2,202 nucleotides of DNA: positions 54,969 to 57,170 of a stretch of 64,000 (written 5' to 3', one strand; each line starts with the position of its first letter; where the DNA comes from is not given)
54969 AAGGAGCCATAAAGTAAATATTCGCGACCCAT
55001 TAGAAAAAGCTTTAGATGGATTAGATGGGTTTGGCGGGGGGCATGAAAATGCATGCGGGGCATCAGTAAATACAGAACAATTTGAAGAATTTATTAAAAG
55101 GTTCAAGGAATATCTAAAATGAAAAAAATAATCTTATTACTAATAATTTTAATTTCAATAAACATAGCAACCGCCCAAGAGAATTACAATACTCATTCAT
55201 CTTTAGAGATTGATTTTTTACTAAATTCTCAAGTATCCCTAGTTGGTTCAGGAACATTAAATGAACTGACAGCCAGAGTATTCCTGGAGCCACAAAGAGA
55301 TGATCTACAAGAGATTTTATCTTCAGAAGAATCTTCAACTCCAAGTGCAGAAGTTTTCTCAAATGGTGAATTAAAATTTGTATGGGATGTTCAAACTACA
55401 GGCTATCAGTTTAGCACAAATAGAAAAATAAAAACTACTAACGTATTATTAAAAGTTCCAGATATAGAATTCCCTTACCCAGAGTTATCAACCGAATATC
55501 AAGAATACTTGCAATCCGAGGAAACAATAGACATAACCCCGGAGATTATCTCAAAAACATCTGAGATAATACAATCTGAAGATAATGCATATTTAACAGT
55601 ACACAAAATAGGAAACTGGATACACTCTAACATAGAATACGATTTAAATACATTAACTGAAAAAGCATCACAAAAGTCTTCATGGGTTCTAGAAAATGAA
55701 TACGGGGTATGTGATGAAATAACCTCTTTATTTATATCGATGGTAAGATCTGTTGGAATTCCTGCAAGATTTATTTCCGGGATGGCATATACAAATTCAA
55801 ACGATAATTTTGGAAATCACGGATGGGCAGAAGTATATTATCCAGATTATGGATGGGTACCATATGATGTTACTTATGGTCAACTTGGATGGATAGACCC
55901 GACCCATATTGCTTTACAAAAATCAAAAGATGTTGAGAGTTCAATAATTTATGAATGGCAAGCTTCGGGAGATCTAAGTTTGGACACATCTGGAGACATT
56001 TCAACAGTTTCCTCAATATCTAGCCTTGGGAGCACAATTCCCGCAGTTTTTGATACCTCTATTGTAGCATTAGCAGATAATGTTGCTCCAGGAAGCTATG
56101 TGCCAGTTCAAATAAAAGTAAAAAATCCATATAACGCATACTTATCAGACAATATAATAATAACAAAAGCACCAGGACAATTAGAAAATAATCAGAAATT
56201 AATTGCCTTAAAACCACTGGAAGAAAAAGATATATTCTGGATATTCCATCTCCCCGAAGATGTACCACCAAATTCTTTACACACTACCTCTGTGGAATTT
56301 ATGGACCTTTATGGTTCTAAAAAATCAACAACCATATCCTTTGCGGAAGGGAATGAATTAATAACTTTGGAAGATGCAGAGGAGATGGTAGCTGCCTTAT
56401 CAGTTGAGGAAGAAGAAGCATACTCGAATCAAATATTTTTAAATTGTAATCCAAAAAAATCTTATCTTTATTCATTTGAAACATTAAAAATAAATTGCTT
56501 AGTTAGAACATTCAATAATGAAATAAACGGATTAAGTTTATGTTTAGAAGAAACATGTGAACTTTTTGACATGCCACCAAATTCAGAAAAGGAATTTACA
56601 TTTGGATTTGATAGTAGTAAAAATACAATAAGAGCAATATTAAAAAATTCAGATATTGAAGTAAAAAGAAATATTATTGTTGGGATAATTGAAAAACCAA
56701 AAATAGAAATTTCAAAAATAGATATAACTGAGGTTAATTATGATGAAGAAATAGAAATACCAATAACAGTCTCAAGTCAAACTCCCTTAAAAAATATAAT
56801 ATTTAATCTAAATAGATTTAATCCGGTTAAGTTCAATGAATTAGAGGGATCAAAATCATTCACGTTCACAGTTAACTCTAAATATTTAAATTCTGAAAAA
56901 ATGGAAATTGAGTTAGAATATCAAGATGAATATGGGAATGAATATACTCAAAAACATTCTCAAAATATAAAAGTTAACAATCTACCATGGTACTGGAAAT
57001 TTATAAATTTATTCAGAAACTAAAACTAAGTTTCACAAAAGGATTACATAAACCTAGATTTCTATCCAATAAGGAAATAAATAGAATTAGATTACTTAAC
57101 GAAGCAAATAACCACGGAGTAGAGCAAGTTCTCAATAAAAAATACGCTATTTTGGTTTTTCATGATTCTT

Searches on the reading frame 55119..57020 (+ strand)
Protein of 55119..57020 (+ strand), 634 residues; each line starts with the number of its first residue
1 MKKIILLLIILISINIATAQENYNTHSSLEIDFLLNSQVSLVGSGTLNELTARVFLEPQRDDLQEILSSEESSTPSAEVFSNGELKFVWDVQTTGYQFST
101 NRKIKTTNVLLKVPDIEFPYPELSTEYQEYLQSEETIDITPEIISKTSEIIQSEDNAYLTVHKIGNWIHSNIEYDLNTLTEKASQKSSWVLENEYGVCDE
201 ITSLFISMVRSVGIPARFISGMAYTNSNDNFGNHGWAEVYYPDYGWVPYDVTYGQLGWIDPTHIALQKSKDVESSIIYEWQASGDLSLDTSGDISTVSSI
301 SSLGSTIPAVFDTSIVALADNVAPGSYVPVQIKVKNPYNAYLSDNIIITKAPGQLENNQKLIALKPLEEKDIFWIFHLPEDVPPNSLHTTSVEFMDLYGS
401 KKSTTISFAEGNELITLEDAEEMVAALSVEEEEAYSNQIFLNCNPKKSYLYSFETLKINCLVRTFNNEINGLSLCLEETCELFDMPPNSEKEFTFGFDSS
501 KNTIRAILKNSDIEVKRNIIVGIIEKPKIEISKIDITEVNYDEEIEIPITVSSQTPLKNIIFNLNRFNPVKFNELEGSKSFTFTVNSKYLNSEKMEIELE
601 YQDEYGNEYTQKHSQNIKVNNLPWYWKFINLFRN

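Call 29: search_protein_families(library=pfam, proteins=[window:55119-57020:+], max_evalue=0.01)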
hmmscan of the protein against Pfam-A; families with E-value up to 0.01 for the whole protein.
window:55119-57020:+ (634 aa): 2 families
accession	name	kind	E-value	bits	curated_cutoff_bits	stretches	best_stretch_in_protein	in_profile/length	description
PF01841.26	Transglut_core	-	1.2e-25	90.3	23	1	147-250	4-107/108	Transglutaminase-like superfamily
PF04473.18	DUF553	-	0.0021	17.9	20.5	1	148-229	7-95/140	Transglutaminase-like domain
